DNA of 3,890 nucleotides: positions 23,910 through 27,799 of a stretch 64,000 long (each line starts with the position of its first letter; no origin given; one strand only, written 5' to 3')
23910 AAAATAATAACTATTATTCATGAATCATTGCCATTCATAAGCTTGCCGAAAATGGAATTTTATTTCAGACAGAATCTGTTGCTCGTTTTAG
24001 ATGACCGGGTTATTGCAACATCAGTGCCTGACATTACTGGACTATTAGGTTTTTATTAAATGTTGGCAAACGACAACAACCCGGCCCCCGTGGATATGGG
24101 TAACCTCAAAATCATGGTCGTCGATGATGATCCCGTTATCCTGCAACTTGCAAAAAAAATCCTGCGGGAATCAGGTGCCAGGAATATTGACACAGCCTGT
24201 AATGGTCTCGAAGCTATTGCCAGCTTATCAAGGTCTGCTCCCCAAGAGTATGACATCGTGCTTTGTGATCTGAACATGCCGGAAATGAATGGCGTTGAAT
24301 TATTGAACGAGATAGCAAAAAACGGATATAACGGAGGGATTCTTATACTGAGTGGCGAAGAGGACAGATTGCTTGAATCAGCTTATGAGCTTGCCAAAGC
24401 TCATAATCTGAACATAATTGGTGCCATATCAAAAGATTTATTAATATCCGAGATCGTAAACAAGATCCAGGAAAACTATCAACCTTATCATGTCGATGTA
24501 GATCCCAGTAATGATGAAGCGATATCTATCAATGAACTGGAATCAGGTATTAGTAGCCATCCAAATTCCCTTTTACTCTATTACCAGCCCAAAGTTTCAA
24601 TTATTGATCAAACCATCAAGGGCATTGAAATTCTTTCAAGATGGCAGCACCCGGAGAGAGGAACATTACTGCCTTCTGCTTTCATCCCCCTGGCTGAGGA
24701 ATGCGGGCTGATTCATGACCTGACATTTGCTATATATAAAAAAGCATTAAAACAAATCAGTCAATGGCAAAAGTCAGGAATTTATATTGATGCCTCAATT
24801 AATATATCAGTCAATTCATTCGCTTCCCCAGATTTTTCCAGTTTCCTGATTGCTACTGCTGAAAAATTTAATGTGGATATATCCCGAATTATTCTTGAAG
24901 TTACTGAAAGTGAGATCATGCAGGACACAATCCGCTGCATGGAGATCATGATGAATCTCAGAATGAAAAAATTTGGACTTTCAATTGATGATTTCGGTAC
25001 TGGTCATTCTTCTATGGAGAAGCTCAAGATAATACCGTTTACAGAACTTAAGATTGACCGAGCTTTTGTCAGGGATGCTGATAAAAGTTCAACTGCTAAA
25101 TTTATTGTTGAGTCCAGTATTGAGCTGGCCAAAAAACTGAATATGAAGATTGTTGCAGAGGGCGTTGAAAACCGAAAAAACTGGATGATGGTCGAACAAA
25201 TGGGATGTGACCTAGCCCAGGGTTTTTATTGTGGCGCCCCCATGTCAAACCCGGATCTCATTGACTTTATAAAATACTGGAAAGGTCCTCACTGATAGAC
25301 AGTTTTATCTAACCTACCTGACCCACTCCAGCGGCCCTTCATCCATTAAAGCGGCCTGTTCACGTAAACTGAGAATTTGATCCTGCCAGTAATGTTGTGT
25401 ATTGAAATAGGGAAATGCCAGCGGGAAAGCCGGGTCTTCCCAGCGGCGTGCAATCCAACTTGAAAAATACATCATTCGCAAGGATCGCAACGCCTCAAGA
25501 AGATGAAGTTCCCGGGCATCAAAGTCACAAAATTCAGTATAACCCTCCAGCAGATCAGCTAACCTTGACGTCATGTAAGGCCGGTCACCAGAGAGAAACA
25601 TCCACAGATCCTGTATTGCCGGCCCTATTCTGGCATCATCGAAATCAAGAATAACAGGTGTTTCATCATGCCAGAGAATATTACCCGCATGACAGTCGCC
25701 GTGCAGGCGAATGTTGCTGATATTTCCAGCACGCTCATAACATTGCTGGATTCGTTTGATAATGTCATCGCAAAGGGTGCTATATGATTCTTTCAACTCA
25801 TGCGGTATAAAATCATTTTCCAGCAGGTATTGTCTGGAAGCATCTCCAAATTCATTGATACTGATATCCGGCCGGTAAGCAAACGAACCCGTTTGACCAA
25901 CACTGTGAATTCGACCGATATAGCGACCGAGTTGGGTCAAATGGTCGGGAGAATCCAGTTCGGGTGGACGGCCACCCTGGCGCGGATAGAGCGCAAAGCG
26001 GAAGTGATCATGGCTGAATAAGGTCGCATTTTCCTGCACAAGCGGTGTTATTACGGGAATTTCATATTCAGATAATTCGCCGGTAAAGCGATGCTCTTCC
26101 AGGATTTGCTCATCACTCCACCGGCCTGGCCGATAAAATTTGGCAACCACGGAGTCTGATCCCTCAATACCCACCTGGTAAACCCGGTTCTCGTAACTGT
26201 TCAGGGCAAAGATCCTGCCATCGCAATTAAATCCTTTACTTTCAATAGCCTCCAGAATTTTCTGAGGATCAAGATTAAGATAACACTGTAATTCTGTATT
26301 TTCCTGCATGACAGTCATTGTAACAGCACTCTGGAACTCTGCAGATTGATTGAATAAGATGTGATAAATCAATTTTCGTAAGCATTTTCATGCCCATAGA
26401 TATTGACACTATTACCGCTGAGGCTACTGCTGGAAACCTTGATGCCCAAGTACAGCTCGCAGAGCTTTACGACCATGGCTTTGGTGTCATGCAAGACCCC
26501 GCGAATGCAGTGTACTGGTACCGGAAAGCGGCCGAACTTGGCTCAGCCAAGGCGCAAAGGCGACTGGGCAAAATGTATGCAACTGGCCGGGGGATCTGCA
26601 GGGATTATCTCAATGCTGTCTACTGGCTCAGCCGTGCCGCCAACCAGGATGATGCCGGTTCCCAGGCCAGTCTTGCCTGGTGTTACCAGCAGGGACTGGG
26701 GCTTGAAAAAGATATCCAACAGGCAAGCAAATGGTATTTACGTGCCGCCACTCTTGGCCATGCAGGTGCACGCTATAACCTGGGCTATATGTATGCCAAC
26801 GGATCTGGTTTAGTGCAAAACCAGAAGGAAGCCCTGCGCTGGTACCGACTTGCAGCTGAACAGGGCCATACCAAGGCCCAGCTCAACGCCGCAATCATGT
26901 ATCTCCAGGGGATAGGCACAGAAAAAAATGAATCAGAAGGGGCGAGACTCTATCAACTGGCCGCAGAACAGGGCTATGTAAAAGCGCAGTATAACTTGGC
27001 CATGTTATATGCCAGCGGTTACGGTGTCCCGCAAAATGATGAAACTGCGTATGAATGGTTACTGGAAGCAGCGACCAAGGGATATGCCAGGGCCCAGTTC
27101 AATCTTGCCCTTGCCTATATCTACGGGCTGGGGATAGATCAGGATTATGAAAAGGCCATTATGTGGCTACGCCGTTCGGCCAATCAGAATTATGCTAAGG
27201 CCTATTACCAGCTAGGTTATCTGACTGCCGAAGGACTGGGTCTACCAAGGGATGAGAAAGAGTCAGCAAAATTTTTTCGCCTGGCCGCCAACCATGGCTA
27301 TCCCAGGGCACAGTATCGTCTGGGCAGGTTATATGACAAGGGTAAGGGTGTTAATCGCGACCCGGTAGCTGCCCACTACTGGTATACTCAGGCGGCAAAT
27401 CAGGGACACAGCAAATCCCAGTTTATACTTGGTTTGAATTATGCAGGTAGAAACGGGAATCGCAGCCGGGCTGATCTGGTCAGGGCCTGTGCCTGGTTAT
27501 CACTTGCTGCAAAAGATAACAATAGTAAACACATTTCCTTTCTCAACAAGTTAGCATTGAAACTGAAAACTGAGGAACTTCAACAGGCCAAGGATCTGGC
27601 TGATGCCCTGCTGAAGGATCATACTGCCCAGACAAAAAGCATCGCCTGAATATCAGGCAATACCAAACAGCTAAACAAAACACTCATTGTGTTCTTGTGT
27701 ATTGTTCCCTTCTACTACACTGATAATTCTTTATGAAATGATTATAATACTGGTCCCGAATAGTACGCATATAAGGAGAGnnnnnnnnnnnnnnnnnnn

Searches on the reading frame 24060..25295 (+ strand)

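Call 3: search_protein_families(library=pfam, proteins=[window:24060-25295:+])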
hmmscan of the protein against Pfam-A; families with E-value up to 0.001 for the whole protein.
window:24060-25295:+ (411 aa): 2 families
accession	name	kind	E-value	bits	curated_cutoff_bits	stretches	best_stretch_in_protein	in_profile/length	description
PF00563.25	EAL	-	1.2e-66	225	31.3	1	167-394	9-236/236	EAL domain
PF00072.30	Response_reg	-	1.1e-20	74.3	30.2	1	18-136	1-110/111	Response regulator receiver domain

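Call 4: search_protein_families(library=ncbifam, proteins=[window:24060-25295:+])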
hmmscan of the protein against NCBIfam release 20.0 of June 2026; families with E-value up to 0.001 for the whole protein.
window:24060-25295:+ (411 aa): 82 families (the best 25 are shown)
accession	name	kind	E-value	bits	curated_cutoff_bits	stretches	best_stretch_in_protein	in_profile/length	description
NF052596.1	RR_EAL_PvrR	equivalog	2.8e-79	266.6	580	1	15-398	3-383/398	response regulator cyclic di-GMP phosphodiesterase PvrR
NF045675.1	PhdiestaseDibA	equivalog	2.8e-57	194.4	980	1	169-398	389-619/623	phosphodiesterase DibA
NF008467.0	PRK11359.1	equivalog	9.5e-56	189.2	857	1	168-404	555-792/800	oxygen-sensing cyclic-di-GMP phosphodiesterase DosP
NF007474.0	PRK10060.1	equivalog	4.2e-53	180.5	782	1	169-401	420-651/663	cyclic di-GMP phosphodiesterase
NF052458.1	PhdiestGepA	equivalog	3.9e-49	167.6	1200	1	150-396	586-833/840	phosphodiesterase GepA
NF053781.1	cdiGMPphdstlr2612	equivalog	1.1e-47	162.4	1600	1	168-404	1026-1265/1268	Tlr1612 family c-di-GMP phosphodiesterase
NF007839.0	PRK10551.1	equivalog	7e-43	147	461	1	170-405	276-511/518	cyclic di-GMP phosphodiesterase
NF008807.1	PRK11829.1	equivalog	6.6e-38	130.2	733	1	161-400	421-658/670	biofilm formation regulator HmsP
NF007298.0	PRK09776.1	equivalog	4.6e-23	81.1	1135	1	140-395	845-1097/1111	diguanylate cyclase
NF052265.1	EAL_dom_RimA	equivalog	7.6e-23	81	430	1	175-395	21-234/248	S6 modification regulatory phosphodiesterase RimA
NF008281.1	PRK11059.1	equivalog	1e-22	80.2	663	1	170-393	409-628/633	RNase E specificity factor CsrD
NF045673.1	c-di-GMPRcptLapD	equivalog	5.2e-21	74.6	1020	1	169-395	424-645/647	cyclic di-GMP receptor LapD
NF007969.0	PRK10693.1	equivalog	6.8e-15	54.9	329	1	16-101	8-89/337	two-component system response regulator RssB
NF051476.1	CDiGphdiTpdA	equivalog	9.7e-14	51.1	1000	1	241-391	420-567/570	cyclic di-GMP phosphodiesterase TpdA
NF007901.0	PRK10610.1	equivalog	1.5e-11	44.5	189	1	15-94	5-81/129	chemotaxis response regulator CheY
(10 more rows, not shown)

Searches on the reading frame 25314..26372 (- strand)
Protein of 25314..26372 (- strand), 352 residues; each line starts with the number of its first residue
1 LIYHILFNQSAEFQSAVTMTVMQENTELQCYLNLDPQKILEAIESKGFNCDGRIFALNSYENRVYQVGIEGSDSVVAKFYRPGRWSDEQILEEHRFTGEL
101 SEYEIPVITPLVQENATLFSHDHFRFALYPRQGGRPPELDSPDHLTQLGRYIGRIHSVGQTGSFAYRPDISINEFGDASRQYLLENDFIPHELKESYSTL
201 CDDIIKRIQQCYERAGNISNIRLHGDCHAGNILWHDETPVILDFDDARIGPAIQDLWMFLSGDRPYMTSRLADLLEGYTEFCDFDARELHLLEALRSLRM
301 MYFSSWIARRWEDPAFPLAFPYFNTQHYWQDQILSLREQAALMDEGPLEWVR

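Call 3: search_protein_families(library=pfam, proteins=[window:25314-26372:-])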
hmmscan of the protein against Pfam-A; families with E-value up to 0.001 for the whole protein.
window:25314-26372:- (352 aa): 2 families
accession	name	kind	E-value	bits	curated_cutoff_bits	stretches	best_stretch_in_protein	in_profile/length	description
PF01636.29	APH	-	6.2e-35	121.5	23.2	1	59-287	8-234/239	Phosphotransferase enzyme family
PF02958.26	EcKL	-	3e-06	27.2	22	1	193-278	188-281/294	Ecdysteroid kinase-like family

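Call 4: search_protein_families(library=ncbifam, proteins=[window:25314-26372:-])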
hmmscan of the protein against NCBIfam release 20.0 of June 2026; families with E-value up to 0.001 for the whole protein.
window:25314-26372:- (352 aa): 3 families
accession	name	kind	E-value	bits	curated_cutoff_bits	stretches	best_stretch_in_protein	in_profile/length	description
NF008738.0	PRK11768.1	equivalog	3.2e-141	470.4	194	1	26-349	4-325/327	serine/threonine protein kinase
NF003558.0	PRK05231.1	equivalog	3.2e-07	29.6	271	1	91-310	62-282/322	homoserine kinase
TIGR02906.1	spore_CotS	subfamily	0.00039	19.5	172.7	0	219-262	185-230/314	CotS family spore coat protein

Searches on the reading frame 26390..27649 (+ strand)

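Call 3: search_protein_families(library=pfam, proteins=[window:26390-27649:+])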
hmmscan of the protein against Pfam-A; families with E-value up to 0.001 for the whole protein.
window:26390-27649:+ (419 aa): 2 families
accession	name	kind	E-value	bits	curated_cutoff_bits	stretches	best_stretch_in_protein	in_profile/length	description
PF08238.18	Sel1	-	6.9e-89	289.6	30.7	9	305-340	1-36/36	Sel1 repeat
PF23310.1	TPR_27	-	0.00067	19.7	27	0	144-188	44-88/110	Plant tetratrico peptide repeats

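Call 4: search_protein_families(library=ncbifam, proteins=[window:26390-27649:+])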
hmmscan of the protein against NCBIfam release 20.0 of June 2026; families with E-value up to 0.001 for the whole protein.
window:26390-27649:+ (419 aa): 4 families
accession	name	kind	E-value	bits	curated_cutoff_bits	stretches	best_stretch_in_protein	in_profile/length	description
NF033786.1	phenyl_MerG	equivalog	1.8e-52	178.5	350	5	219-331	52-172/217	phenylmercury resistance protein MerG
NF045484.1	TransRegExoR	equivalog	4.2e-25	88.5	450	4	183-231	61-109/267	exopolysaccharide production regulator ExoR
NF047621.1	FlgprotMotXVib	equivalog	1.2e-24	87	330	4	173-266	84-177/211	flagellar protein MotX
NF038194.1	AlgK_TPR_lipo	equivalog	4.1e-22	78.5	700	4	252-404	281-430/448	alginate biosynthesis TPR repeat lipoprotein AlgK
